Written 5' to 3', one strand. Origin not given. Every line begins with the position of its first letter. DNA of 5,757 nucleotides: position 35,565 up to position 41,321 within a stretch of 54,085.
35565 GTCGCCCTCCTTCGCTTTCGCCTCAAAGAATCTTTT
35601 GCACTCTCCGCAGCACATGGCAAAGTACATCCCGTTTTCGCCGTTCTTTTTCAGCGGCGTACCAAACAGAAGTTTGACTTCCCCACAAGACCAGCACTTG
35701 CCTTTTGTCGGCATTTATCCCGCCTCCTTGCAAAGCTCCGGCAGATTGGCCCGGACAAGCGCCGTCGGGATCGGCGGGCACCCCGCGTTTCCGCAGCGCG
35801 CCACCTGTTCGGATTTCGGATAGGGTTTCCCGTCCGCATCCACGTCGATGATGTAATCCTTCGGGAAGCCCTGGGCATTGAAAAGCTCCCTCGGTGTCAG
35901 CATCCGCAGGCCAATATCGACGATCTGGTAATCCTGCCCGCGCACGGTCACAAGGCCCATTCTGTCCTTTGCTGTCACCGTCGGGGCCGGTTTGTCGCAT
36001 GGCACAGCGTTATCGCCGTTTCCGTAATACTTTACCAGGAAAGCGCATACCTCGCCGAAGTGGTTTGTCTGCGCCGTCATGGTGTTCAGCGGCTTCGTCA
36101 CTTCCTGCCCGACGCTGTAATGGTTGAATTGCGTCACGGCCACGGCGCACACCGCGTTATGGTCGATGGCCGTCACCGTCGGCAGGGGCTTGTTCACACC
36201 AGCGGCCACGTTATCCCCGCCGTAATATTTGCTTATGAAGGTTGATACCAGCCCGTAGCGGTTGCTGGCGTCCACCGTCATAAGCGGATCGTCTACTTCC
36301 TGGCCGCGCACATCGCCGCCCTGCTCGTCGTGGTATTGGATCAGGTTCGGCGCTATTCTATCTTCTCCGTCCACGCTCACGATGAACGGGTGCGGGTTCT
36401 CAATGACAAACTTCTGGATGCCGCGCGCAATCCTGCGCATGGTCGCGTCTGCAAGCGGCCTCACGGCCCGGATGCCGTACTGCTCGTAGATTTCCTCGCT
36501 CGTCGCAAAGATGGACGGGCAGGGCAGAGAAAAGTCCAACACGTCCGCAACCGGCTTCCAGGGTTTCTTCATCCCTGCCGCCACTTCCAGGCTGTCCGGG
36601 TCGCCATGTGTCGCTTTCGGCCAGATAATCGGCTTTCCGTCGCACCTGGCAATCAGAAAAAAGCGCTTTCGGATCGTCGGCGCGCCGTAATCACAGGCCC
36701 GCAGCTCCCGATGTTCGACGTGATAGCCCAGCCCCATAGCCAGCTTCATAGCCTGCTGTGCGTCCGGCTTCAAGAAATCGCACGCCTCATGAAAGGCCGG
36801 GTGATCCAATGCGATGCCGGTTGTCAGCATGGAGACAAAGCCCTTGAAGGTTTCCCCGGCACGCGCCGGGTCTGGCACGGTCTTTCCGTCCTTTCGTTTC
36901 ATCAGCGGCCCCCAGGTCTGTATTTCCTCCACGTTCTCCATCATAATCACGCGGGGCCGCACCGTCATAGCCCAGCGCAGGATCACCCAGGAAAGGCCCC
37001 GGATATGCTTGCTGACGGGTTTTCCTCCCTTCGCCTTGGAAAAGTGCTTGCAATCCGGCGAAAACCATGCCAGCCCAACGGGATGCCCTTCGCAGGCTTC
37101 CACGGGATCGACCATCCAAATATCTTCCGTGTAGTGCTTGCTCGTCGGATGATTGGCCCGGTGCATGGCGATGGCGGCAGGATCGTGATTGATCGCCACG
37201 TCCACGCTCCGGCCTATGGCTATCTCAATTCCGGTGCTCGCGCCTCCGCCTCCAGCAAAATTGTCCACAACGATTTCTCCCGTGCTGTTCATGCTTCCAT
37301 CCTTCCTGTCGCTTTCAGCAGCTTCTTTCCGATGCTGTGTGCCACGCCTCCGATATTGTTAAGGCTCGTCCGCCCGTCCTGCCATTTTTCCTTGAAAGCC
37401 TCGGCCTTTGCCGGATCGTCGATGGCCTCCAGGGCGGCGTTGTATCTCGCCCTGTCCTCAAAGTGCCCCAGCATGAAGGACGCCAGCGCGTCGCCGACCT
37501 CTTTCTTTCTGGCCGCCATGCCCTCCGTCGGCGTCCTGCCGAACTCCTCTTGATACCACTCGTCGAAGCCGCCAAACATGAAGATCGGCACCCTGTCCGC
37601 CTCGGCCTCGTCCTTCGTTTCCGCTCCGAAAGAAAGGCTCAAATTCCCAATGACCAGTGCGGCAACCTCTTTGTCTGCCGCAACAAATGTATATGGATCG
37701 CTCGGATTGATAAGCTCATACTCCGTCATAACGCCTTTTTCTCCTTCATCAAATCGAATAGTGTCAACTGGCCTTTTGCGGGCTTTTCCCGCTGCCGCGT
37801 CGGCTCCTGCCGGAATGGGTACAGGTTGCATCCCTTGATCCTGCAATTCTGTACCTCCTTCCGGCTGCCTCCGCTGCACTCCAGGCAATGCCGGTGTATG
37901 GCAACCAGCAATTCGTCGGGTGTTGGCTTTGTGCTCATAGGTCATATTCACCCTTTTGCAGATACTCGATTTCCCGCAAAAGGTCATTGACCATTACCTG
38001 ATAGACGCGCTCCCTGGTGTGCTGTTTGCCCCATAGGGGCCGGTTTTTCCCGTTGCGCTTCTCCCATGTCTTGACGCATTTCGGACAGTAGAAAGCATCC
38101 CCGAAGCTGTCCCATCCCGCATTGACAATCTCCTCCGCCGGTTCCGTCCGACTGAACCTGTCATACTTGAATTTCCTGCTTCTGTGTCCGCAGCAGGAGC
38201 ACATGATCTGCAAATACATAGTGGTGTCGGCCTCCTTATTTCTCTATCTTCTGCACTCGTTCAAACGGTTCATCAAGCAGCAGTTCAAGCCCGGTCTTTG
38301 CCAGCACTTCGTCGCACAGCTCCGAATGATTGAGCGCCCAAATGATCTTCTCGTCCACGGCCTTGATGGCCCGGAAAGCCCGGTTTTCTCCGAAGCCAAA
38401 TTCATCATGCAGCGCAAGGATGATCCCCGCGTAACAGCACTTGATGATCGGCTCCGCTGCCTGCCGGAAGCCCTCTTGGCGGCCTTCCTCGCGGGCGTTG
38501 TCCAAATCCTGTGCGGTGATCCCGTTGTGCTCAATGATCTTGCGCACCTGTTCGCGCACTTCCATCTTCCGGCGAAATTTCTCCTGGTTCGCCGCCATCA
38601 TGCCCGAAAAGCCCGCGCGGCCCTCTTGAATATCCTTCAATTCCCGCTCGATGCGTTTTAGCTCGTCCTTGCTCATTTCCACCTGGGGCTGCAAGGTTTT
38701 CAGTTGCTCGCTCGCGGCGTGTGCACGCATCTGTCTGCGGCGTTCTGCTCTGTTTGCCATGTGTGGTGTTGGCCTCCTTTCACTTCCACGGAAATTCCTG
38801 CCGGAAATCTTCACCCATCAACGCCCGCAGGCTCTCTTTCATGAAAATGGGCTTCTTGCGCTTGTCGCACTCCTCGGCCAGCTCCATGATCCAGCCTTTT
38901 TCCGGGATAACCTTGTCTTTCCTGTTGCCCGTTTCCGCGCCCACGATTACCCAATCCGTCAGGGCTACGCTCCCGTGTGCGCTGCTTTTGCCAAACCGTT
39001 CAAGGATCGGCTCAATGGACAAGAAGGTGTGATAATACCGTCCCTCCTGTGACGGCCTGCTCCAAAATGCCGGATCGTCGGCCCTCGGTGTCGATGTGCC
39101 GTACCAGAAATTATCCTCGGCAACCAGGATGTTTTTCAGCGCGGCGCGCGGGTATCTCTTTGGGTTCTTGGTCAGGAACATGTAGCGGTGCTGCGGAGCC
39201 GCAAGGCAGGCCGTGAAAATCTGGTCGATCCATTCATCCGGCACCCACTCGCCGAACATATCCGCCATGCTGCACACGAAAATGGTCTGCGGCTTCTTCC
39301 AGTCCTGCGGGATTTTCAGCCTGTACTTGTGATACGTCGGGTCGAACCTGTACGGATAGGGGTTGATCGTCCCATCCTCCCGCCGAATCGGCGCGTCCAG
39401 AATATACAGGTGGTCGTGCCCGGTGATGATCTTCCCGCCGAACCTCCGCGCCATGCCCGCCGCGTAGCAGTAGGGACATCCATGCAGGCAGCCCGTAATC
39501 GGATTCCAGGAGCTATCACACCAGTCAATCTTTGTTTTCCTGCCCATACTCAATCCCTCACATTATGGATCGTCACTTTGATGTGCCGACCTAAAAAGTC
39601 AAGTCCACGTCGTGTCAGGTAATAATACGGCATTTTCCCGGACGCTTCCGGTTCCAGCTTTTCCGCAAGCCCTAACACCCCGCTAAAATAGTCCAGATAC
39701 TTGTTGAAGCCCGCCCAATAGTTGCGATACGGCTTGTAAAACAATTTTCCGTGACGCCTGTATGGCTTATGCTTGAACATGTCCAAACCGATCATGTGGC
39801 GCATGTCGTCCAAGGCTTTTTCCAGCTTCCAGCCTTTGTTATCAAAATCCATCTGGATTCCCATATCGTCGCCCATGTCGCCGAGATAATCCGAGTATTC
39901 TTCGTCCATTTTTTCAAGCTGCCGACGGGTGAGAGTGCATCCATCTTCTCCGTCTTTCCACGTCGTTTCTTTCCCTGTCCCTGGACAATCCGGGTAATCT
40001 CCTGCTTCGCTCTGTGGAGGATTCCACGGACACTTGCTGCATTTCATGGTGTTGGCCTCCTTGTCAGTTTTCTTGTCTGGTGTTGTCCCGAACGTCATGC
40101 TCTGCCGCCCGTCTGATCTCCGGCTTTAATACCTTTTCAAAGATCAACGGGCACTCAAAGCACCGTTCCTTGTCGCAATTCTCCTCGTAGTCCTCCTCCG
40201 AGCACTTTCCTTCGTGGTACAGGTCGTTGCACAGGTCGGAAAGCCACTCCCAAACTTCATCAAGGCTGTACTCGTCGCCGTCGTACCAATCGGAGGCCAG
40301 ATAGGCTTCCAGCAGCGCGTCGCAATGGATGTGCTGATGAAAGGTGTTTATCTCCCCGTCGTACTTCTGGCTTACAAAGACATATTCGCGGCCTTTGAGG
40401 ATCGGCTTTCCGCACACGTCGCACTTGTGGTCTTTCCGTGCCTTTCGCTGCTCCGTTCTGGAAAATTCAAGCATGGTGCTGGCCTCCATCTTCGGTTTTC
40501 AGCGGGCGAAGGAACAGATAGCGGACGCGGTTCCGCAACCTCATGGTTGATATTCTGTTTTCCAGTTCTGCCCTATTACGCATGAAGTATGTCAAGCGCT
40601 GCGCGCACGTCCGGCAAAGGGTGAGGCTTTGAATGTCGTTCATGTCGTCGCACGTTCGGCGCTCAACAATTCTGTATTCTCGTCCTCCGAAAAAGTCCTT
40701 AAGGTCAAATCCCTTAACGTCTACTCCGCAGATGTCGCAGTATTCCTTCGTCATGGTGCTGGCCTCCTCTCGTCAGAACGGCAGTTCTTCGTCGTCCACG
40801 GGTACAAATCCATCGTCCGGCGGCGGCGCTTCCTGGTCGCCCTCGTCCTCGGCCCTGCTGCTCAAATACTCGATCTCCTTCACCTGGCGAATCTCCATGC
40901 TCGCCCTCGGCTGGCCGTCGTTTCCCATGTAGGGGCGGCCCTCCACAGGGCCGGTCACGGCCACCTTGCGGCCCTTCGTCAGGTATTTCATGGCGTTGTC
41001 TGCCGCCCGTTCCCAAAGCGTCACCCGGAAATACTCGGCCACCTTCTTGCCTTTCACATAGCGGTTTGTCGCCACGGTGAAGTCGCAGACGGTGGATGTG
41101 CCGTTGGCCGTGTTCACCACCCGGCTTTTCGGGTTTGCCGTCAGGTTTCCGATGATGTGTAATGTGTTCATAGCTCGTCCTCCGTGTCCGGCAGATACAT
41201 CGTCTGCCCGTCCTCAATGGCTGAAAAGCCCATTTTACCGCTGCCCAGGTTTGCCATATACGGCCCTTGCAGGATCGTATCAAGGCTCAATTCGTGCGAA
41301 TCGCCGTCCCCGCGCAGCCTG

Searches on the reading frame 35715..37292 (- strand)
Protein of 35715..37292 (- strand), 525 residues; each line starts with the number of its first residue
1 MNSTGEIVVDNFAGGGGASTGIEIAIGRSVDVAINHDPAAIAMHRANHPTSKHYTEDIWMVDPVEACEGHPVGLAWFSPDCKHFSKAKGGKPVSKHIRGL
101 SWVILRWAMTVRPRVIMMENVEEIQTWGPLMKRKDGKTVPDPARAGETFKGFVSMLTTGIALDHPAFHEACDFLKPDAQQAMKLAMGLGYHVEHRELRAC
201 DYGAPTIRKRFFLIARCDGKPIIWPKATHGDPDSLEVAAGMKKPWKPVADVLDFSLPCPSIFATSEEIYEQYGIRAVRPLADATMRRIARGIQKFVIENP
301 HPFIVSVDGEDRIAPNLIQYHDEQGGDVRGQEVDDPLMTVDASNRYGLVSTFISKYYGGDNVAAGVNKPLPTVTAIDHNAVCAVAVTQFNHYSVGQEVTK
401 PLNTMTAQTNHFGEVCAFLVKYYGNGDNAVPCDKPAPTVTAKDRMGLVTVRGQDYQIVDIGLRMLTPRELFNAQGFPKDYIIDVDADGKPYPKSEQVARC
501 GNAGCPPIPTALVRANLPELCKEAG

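Call 55: search_protein_families(library=pfam, proteins=[window:35715-37292:-], max_evalue=0.001)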
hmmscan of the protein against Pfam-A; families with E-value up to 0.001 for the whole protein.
window:35715-37292:- (525 aa): 1 family
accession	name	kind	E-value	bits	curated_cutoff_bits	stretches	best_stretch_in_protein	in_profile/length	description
PF00145.23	DNA_methylase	-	1.1e-21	78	22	2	9-125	4-115/324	C-5 cytosine-specific DNA methylase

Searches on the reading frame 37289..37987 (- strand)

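Call 37: search_protein_families(library=phrogs, proteins=[window:37289-37987:-], max_evalue=0.00001)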
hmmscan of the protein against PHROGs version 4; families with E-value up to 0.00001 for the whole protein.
window:37289-37987:- (232 aa): 1 family
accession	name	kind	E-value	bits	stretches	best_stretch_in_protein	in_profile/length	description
phrog_10705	-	unknown function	1.2e-25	91.2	1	90-221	3-138/151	-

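Call 54: search_protein_families(library=pfam, proteins=[window:37289-37987:-], max_evalue=0.001)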
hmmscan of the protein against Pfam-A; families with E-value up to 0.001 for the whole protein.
window:37289-37987:- (232 aa): 0 families

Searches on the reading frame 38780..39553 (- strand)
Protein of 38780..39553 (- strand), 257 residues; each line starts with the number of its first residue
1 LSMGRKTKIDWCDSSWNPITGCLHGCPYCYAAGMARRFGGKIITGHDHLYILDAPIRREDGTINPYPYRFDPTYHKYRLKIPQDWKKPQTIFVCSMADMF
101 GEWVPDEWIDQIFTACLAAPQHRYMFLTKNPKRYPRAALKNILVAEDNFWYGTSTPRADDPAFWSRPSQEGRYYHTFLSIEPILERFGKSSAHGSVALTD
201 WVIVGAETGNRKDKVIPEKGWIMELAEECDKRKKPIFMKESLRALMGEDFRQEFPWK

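Call 37: search_protein_families(library=phrogs, proteins=[window:38780-39553:-], max_evalue=0.00001)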
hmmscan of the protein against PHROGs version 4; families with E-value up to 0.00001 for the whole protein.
window:38780-39553:- (257 aa): 1 family
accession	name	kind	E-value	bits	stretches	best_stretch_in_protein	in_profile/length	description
phrog_2045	-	unknown function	1.4e-64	219.4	1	3-249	1-239/299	-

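Call 54: search_protein_families(library=pfam, proteins=[window:38780-39553:-], max_evalue=0.001)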
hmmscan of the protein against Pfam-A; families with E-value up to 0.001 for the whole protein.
window:38780-39553:- (257 aa): 1 family
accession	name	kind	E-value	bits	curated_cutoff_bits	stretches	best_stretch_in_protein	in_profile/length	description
PF07505.17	DUF5131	-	6.7e-43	147.4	28.9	1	6-240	1-214/243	Protein of unknown function (DUF5131)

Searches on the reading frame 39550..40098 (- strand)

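Call 37: search_protein_families(library=phrogs, proteins=[window:39550-40098:-], max_evalue=0.00001)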
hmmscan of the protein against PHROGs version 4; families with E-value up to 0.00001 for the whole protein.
window:39550-40098:- (182 aa): 2 families
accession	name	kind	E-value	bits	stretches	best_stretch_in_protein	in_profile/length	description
phrog_32432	-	unknown function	1.9e-06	29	0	93-177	72-146/150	-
phrog_13561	-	unknown function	5.6e-06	27.3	0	94-181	10-91/92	-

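Call 54: search_protein_families(library=pfam, proteins=[window:39550-40098:-], max_evalue=0.001)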
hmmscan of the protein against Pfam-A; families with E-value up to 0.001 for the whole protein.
window:39550-40098:- (182 aa): 0 families

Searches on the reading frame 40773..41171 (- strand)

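Call 55: search_protein_families(library=pfam, proteins=[window:40773-41171:-], max_evalue=0.001)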
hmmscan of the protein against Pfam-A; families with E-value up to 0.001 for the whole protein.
window:40773-41171:- (132 aa): 1 family
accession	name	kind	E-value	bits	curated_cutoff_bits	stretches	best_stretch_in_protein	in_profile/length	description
PF00436.31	SSB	-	9.5e-20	71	26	1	1-96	1-98/104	Single-strand binding protein family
